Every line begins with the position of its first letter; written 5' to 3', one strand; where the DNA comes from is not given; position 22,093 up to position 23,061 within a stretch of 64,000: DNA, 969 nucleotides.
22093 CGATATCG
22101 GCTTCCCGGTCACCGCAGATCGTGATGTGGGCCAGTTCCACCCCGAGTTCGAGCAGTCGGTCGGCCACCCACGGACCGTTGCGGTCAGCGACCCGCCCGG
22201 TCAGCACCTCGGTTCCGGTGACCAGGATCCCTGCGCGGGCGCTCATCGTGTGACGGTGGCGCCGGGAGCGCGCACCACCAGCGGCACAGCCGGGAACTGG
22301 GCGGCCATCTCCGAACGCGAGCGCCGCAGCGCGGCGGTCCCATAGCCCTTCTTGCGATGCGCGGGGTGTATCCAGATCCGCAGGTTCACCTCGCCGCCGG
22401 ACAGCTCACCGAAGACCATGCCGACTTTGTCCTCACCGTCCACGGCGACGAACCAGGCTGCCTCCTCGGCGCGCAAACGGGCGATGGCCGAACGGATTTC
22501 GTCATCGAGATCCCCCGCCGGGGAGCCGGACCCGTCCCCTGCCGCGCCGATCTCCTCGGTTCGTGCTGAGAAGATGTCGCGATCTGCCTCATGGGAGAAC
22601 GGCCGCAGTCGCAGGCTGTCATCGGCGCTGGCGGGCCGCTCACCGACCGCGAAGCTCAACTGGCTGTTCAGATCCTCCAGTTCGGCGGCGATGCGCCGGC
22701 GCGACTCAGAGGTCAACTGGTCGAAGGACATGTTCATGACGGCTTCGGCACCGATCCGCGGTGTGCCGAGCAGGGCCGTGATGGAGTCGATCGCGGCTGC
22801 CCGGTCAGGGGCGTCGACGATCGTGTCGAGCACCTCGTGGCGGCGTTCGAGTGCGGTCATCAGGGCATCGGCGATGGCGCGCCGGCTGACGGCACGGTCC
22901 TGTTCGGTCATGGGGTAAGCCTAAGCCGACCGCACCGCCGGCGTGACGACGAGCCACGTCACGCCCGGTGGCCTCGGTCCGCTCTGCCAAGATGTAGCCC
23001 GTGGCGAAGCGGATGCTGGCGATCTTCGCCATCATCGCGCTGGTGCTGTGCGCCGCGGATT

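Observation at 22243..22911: GNAT protein carrying a stand-alone GyrA C-gate domain, coupled to cinA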

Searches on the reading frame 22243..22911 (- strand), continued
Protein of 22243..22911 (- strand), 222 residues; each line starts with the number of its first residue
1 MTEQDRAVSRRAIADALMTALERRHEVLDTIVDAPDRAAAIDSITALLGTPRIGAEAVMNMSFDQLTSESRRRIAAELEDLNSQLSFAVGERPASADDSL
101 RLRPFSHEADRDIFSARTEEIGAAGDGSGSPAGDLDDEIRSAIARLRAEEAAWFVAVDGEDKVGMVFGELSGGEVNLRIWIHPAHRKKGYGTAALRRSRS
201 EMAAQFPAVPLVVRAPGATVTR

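Call 7: find_related_loci(query=window:22243-22911:-, collection=genome_contigs, flank=6000)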
Query window:22243-22911:- (222 aa) in genome_contigs; peptide patterns used: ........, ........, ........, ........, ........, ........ (x = any residue, [..] = any of these).
599 stretches matched a pattern (row limit reached: there are more); 169 encode a relative of the query (tblastn E <= 1e-3); the best 80 are kept; 80 distinct loci.
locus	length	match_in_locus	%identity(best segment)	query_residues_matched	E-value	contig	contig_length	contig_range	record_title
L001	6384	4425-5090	97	1-222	7e-139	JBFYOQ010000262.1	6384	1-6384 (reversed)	MAG: Mycobacterium sp. isolate PPR_0131 PPR_0131_bin.70.fa_k121_313422, whole genome shotgun sequence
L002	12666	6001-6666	93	1-222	1e-131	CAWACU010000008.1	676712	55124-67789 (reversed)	MAG: uncultured Actinomycetota bacterium isolate MFD00905.bin.2.223 genome assembly, contig: contig_9373, whole genome s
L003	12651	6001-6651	82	1-217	2e-117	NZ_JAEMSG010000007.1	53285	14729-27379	MAG: Mycolicibacterium sp. isolate SupBloom_Metag_022 NODE_72_length_53285_cov_8.503626, whole genome shotgun sequence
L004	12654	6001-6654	80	1-218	2e-117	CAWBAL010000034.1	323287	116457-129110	MAG: uncultured Actinomycetota bacterium isolate MFD02809.bin.2.332 genome assembly, contig: contig_48581, whole genome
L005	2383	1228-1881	82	1-218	4e-122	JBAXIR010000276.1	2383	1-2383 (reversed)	MAG: Mycobacteriaceae bacterium isolate ELA354 MAG354_276, whole genome shotgun sequence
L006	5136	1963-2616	81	1-218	3e-116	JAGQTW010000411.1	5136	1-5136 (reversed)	MAG: Mycobacterium sp. isolate HKST-UBA43 2015-01-06_1_(paired)_contig_254639, whole genome shotgun sequence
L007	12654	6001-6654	82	1-218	5e-116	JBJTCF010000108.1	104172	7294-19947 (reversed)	MAG: Mycobacterium sp. isolate samp_4331_semibin_282 samp_4331_1258243, whole genome shotgun sequence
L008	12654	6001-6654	80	1-218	7e-116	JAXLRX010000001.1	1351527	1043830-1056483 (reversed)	MAG: Mycobacterium sp. isolate STL-ACT20 C1.171.fa-1, whole genome shotgun sequence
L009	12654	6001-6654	81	1-218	9e-116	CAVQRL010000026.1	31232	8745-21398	MAG: uncultured Actinomycetota bacterium isolate MFD09779.bin.3.436 genome assembly, contig: contig_94964, whole genome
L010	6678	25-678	82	1-218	1e-115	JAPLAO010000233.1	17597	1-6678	MAG: Mycobacterium sp. isolate LacPavin_0818_WC45_MAG_66_12 LacPavin_0818_WC45_scaffold_364984, whole genome shotgun seq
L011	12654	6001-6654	81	1-218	2e-114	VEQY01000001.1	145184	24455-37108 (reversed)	MAG: Mycobacterium sp. isolate ZLKRG26 NODE_28_length_145184_cov_10.226483, whole genome shotgun sequence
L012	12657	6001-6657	80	1-219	3e-114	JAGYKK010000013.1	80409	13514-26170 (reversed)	MAG: Mycobacterium sp. isolate M30B65 13, whole genome shotgun sequence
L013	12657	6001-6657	78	1-219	4e-114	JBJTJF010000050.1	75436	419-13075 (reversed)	MAG: Mycobacterium sp. isolate samp_4311_semibin_196 samp_4311_255559, whole genome shotgun sequence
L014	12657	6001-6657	79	1-219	8e-114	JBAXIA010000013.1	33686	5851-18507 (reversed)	MAG: Mycobacteriaceae bacterium isolate ELA337 MAG337_13, whole genome shotgun sequence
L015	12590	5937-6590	78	1-218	1e-113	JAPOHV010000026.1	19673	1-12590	MAG: Mycobacteriaceae bacterium isolate bin19 k141_3344943_length_19673_cov_37.9583, whole genome shotgun sequence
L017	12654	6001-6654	78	1-218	2e-112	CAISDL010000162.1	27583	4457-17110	MAG: uncultured actinobacterium isolate Loclat_bin-15077 genome assembly, contig: bin-15077:162/166, whole genome shotgu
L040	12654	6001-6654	71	1-218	5e-100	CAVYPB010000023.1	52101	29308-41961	MAG: uncultured Actinomycetota bacterium isolate MFD05513.bin.2.193 genome assembly, contig: contig_32204, whole genome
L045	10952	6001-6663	69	1-221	4e-99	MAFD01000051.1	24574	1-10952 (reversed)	Mycobacterium sp. D16R18 sctg_0051_0001, whole genome shotgun sequence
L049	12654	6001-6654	70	1-218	5e-99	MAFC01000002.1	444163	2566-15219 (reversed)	Mycobacterium sp. D16R12 sctg_0001_0002, whole genome shotgun sequence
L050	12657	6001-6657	70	1-219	1e-98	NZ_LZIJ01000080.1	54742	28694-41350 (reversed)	Mycobacterium sp. 852002-51163_SCH5372311 contig_170, whole genome shotgun sequence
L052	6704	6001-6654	69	1-218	4e-98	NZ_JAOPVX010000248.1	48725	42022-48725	MAG: Mycobacterium sp. isolate RYN_159 scaffold_2248418, whole genome shotgun sequence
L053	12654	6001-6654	71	1-218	3e-98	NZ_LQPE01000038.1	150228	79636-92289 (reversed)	Mycobacterium kyorinense strain DSM 45166 contig_132, whole genome shotgun sequence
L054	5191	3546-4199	69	1-218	3e-98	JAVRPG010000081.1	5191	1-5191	MAG: Mycobacterium sp. isolate BP_277 scaffold_1173495, whole genome shotgun sequence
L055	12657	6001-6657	70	1-219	2e-98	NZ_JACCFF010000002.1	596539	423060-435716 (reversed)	Mycobacteroides sp. LB1 contig00002, whole genome shotgun sequence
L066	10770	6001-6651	69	1-217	4e-96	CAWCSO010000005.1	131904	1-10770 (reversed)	MAG: uncultured Actinomycetota bacterium isolate MFD05442.bin.2.188 genome assembly, contig: contig_27979, whole genome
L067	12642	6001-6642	69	1-214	5e-96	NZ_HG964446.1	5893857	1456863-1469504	Mycobacterium triplex strain DSM 44626, whole genome shotgun sequence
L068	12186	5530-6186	68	1-219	5e-96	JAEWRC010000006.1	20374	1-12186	MAG: Actinomycetes bacterium isolate OH_SBrB_42 k127_994775, whole genome shotgun sequence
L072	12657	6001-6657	68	1-219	1e-95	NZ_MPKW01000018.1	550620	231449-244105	Mycolicibacterium sp. CBMA 234 Contig18, whole genome shotgun sequence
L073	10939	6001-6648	70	1-218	1e-95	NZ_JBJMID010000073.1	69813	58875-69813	MAG: Mycobacterium sp. isolate H3_16_all_fractions_metab_conc_118_66_0 k255_1975771, whole genome shotgun sequence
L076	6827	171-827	68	1-219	1e-94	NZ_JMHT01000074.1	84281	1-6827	Mycobacterium sp. ST-F2 ST-F2_SZAMPI034100-13_1_(paired)_contig_74, whole genome shotgun sequence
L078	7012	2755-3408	69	1-218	6e-95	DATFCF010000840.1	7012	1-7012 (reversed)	MAG TPA_asm: Mycobacterium sp. isolate SMAG_U8547 k141_2027205, whole genome shotgun sequence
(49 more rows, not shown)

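Call 11: search_protein_families(library=pfam, proteins=[L054:2653-3507:+, L073:3816-4982:+, L040:6801-8618:+, L040:8640-9224:+, L017:6672-7922:+, L052:850-2010:+, L073:2577-3806:+, L078:2116-2751:-, L067:6671-7600:-], max_evalue=0.001)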
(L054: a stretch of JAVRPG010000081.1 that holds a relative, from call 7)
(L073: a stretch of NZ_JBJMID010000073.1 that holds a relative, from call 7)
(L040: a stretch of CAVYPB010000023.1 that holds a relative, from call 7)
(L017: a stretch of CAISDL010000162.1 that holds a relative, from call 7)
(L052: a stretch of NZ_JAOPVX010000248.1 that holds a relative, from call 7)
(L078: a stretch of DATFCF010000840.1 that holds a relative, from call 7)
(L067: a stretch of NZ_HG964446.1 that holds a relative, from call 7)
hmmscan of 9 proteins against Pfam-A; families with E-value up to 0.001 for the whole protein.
L054:2653-3507:+ (284 aa): 5 families
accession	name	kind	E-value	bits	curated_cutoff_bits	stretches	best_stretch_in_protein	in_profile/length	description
PF13312.11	DUF4081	-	3.3e-40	137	25.3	1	54-156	1-105/105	Domain of unknown function (DUF4081)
PF08445.16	FR47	-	4.1e-09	36.7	22.1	1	214-275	19-80/86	FR47-like protein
PF00583.31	Acetyltransf_1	-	2.9e-08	34.4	20.7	1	201-272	55-116/116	Acetyltransferase (GNAT) family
PF13508.13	Acetyltransf_7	-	1.2e-05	26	27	1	213-273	28-83/84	Acetyltransferase (GNAT) domain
PF13673.13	Acetyltransf_10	-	0.00016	22.1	23.6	1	214-276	52-111/128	Acetyltransferase (GNAT) domain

L073:3816-4982:+ (388 aa): 1 family
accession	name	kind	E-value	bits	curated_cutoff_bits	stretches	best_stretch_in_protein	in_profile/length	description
PF04551.19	GcpE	-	5.2e-143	476.6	32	1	25-365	1-340/343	GcpE protein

L040:6801-8618:+ (605 aa): 2 families
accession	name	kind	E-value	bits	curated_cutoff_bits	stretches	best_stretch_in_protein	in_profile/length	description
PF00905.27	Transpeptidase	-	1.1e-35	123.8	22.1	1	328-570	2-265/299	Penicillin binding protein transpeptidase domain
PF05223.17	MecA_N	-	1.6e-22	80.4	22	1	35-142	2-117/117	NTF2-like N-terminal transpeptidase domain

L040:8640-9224:+ (194 aa): 1 family
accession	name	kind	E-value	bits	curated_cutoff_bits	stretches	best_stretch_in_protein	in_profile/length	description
PF08044.16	DUF1707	-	4.1e-17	62.4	27.6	1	10-62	1-53/53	DUF1707 SHOCT-like domain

L017:6672-7922:+ (416 aa): 0 families

L052:850-2010:+ (386 aa): 3 families
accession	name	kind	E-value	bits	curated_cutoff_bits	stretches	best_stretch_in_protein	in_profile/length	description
PF13288.12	DXPR_C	-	5.7e-36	123.7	27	1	255-372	2-114/115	DXP reductoisomerase C-terminal domain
PF08436.17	DXP_redisom_C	-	1.9e-34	118.1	26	1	139-222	1-84/84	1-deoxy-D-xylulose 5-phosphate reductoisomerase C-terminal domain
PF02670.22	DXP_reductoisom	-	4.3e-34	118.4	21.7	1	7-127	1-129/129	1-deoxy-D-xylulose 5-phosphate reductoisomerase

L073:2577-3806:+ (409 aa): 4 families
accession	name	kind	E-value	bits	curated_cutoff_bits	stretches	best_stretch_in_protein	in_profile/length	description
PF02163.28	Peptidase_M50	-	3.4e-50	170.9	27.2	1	10-378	1-218/221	Peptidase family M50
PF17820.7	PDZ_6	-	1.3e-07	31.7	27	1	161-197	8-43/54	PDZ domain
PF13180.12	PDZ_2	-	1.4e-05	25.7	27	1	161-213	22-76/80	PDZ domain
PF00595.29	PDZ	-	0.00028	21.6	23.2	1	160-199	35-72/81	PDZ domain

L078:2116-2751:- (211 aa): 0 families

L067:6671-7600:- (309 aa): 1 family
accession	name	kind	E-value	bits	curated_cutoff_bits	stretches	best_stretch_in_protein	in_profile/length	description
PF04072.20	LCM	-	1.2e-69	234.4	22.3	1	19-209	1-187/187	Leucine carboxyl methyltransferase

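Call 36: predict_structure(alignment_id=A2)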
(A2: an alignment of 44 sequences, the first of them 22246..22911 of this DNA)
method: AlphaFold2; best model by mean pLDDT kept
length: 222 residues; sequences in the alignment: 44
mean_pLDDT: 80.7   pTM: 0.51
mean pLDDT of the five models: 80.7, 78.5, 77.5, 75.2, 73.7
residues with pLDDT >= 90: 70; 70-90: 115; 50-70: 15; < 50: 22
segments of 3 or more residues with pLDDT < 50: 87-96, 127-131, 216-222
pLDDT, mean of each block of 10 residues (from residue 1): 76 93 95 97 96 94 86 87 61 53 90 86 53 70 80 90 90 85 84 85 81 52 30
secondary structure, 60 per line:
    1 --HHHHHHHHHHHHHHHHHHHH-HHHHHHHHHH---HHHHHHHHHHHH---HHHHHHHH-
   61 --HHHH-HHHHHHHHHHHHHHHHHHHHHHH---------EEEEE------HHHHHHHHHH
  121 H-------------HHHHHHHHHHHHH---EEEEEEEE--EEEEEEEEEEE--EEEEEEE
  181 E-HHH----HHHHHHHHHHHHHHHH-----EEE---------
elements in order: H3-22 H24-33 H37-48 H52-59 H63-66 H68-90 E100-104 H111-121 H135-147 E151-158 E161-171 E174-181 H190-205 E211-213

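Call 40: fold_search(model_id=the predicted structure, library=pdb)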
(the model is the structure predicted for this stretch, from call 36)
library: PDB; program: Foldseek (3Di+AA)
matches with E <= 10: 918; with E <= 0.001: 61
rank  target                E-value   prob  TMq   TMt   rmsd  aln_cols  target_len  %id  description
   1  5xxr_A                1.9e-05  1.00  0.37  0.62   3.3       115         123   18  Crystal structure of selenomethionine labelled RIBT from Bacillus subtilis (released 2018-01-03)
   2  4evy_A                1.9e-05  1.00  0.41  0.58   3.6       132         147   17  Crystal structure of aminoglycoside antibiotic 6'-N-acetyltransferase AAC(6')-Ig from Acinetobacter haemolyticus in co (released 2012-05-09)
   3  5xxs_A                6.6e-05  1.00  0.37  0.64   3.5       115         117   18  Crystal structure of native ribT from Bacillus subtilis (released 2018-01-03)
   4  5xxr_B                1.1e-04  1.00  0.36  0.64   3.6       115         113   18  Crystal structure of selenomethionine labelled RIBT from Bacillus subtilis (released 2018-01-03)
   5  5wif_B                1.5e-04  1.00  0.38  0.48   4.0       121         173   22  Crystal structure of spermidine/spermine N-acetyltransferase SpeG from Yersinia pestis (released 2017-08-02)
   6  8a9n_B                1.8e-04  1.00  0.41  0.57   4.0       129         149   16  Structure of DpA polyamine acetyltransferase in complex with 1,3-DAP (released 2023-07-12)
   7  8fv0_B                2.6e-04  1.00  0.39  0.52   3.5       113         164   18  SpeG spermidine N-acetyltransferase from Staphylococcus aureus in complex with spermine (released 2023-04-26)
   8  8a9o_A                2.8e-04  1.00  0.42  0.59   3.4       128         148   15  Structure of the polyamine acetyltransferase DpA (released 2023-07-12)
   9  4evy_B                2.8e-04  1.00  0.40  0.58   3.6       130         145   18  Crystal structure of aminoglycoside antibiotic 6'-N-acetyltransferase AAC(6')-Ig from Acinetobacter haemolyticus in co (released 2012-05-09)
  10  5cnp_A                3.1e-04  1.00  0.39  0.50   3.8       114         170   17  X-ray crystal structure of Spermidine n1-acetyltransferase from Vibrio cholerae. (released 2015-07-29)
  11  6vfn_A                3.3e-04  1.00  0.37  0.47   3.6       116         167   17  Crystal structure of SpeG allosteric polyamine acetyltransferase from Bacillus thuringiensis in complex with spermine (released 2020-02-19)
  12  6e1x_C                3.4e-04  1.00  0.41  0.51   3.1       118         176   16  Crystal structure of product-bound complex of spermidine/spermine N-acetyltransferase SpeG (released 2019-07-10)
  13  6cy6                  3.6e-04  1.00  0.36  0.45   4.3       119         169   19  Crystal structure of spermidine/spermine N-acetyltransferase SpeG from Escherichia coli in complex with tris(hydroxymeth (released 2018-04-18)
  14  6z1a_D                3.8e-04  1.00  0.38  0.13   1.1        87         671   25  Ternary complex of Staphylococcus aureus DNA gyrase with AMK12 and DNA (released 2020-11-11)
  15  5wif_C                3.8e-04  1.00  0.38  0.47   4.4       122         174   21  Crystal structure of spermidine/spermine N-acetyltransferase SpeG from Yersinia pestis (released 2017-08-02)
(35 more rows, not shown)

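Call 46: search_protein_families(library=pfam, proteins=[L049:5203-5877:-, L045:6816-7244:+, L055:7411-7866:+, L055:7909-10122:+, L053:4786-5910:+, L053:7208-7954:+, L050:4584-5963:+, L072:5034-5930:+, L076:1272-2072:+, L066:7432-8796:+], max_evalue=0.001)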
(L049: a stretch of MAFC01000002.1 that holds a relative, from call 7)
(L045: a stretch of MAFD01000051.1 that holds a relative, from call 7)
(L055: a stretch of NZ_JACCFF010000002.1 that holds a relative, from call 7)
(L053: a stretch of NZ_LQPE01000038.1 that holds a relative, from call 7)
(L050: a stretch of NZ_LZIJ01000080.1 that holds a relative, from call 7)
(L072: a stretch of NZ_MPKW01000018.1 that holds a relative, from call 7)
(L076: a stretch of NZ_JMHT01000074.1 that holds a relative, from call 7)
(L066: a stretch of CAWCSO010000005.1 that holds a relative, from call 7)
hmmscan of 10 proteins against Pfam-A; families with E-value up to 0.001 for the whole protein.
L049:5203-5877:- (224 aa): 1 family
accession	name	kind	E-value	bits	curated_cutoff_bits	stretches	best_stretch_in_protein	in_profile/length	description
PF00877.26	NLPC_P60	-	2.5e-20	72.9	23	1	130-222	12-103/105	NlpC/P60 family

L045:6816-7244:+ (143 aa): 5 families
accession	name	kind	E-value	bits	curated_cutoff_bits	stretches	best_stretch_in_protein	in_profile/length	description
PF01047.28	MarR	-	2.3e-11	43.8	24.6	1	34-90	2-58/59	MarR family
PF12802.13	MarR_2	-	1e-08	35.7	27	1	31-89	1-60/61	MarR family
PF13412.12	HTH_24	-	7.3e-06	25.9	21.9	1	41-79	9-47/48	Winged helix-turn-helix DNA-binding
PF22381.2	Staph_reg_Sar_Rot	-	2.6e-05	24.7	27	1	26-104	5-83/85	Transcriptional regulator SarA/Rot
PF13601.12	HTH_34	-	0.00033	21.2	27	1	39-111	4-77/80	Winged helix DNA-binding domain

L055:7411-7866:+ (152 aa): 1 family
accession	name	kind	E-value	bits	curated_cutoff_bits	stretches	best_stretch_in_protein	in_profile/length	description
PF01475.25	FUR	-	2.7e-17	63.5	23.1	1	15-105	2-94/121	Ferric uptake regulator family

L055:7909-10122:+ (738 aa): 1 family
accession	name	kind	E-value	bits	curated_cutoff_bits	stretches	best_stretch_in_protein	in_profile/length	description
PF00141.28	peroxidase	-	8.7e-67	225.8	27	2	96-399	12-234/237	Peroxidase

L053:4786-5910:+ (375 aa): 2 families
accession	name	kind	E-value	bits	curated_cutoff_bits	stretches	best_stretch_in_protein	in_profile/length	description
PF00557.29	Peptidase_M24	-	4.3e-67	226.4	23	1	154-356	2-208/208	Metallopeptidase family M24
PF01321.24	Creatinase_N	-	7.8e-09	36.6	22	1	14-146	1-128/128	Creatinase/Prolidase N-terminal domain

L053:7208-7954:+ (249 aa): 3 families
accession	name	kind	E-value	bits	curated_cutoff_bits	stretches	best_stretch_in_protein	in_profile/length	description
PF00106.31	adh_short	-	3e-25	89.3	26.6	1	9-195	3-189/195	short chain dehydrogenase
PF13561.12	adh_short_C2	-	6.8e-17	62.3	27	1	18-197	8-185/236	Enoyl-(Acyl carrier protein) reductase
PF08659.16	KR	-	7.2e-09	36.3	22.6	1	9-177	3-172/180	KR domain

L050:4584-5963:+ (460 aa): 2 families
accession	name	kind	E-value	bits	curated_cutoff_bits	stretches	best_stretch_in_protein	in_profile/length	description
PF02782.22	FGGY_C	-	5.3e-27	95.3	27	1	238-412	3-197/198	FGGY family of carbohydrate kinases, C-terminal domain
PF00370.27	FGGY_N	-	3.6e-10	40.3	28.8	1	10-110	2-104/245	FGGY family of carbohydrate kinases, N-terminal domain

L072:5034-5930:+ (299 aa): 0 families

L076:1272-2072:+ (267 aa): 1 family
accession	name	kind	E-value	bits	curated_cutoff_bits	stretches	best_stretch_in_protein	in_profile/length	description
PF00459.30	Inositol_P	-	6.5e-30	105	27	1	24-242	9-249/271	Inositol monophosphatase family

L066:7432-8796:+ (455 aa): 3 families
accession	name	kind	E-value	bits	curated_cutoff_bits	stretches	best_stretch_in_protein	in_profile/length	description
PF01406.26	tRNA-synt_1e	-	8.2e-84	282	27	1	79-379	8-299/301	tRNA synthetases class I (C) catalytic domain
PF09334.17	tRNA-synt_1g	-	1e-07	31.5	20.1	0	92-164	12-84/391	tRNA synthetases class I (M)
PF00133.28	tRNA-synt_1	-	0.00092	18.5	22.7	0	289-369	332-411/414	tRNA synthetases class I (I, L, M and V)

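Call 47: search_protein_families(library=phrogs, proteins=[window:22243-22911:-], max_evalue=0.01)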
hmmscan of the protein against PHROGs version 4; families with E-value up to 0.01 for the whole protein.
window:22243-22911:- (222 aa): 1 family
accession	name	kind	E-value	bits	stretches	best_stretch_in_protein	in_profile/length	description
phrog_1249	-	other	0.00027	21.7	1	139-203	46-119/180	acetyltransferase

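Call 64: search_protein_families(library=padloc, proteins=[window:22243-22911:-, L017:6672-7922:+], max_evalue=0.01)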
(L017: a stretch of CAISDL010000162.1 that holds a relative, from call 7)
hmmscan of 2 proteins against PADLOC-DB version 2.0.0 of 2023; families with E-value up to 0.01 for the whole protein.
window:22243-22911:- (222 aa): 0 families

L017:6672-7922:+ (416 aa): 0 families

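Call 94: search_protein_families(library=pfam, proteins=[L068:3052-4179:-, L068:4278-5423:-, L068:1897-2592:-, L068:2848-4389:+, L068:1099-2616:+, L068:2349-3041:+, L068:81-1511:-], max_evalue=0.00001)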
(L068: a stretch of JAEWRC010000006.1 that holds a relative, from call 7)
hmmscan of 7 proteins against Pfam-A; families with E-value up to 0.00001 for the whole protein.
L068:3052-4179:- (375 aa): 2 families
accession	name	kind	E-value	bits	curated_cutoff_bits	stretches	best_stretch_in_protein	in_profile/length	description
PF03060.21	NMO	-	5.5e-46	157.9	28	1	7-322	6-296/331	Nitronate monooxygenase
PF01070.24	FMN_dh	-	1.2e-06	28.3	24.9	1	175-253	228-307/350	FMN-dependent dehydrogenase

L068:4278-5423:- (381 aa): 2 families
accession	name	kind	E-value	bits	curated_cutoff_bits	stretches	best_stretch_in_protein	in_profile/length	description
PF06441.18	EHN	-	2e-41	141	22.8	1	8-113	1-107/107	Epoxide hydrolase N terminus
PF00561.26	Abhydrolase_1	-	8.4e-12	45.7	25.8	1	99-187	2-82/245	alpha/beta hydrolase fold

L068:1897-2592:- (231 aa): 0 families

L068:2848-4389:+ (513 aa): 0 families

L068:1099-2616:+ (505 aa): 0 families

L068:2349-3041:+ (230 aa): 0 families

L068:81-1511:- (476 aa): 1 family
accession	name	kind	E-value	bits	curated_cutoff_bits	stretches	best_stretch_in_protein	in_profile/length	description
PF00067.27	p450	-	4.4e-20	72.3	22.8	1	346-437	327-427/462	Cytochrome P450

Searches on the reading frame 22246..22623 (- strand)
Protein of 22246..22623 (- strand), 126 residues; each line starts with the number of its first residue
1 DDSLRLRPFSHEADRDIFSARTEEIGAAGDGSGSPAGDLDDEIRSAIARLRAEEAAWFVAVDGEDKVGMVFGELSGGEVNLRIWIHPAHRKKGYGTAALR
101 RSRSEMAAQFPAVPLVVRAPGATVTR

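Call 39: search_solved_structures(query=A4, max_evalue=0.01, show_alignments=3)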
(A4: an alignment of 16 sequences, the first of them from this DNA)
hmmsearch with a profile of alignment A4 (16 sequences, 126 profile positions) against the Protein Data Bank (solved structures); distinct sequences matched with E-value up to 0.01: 0.
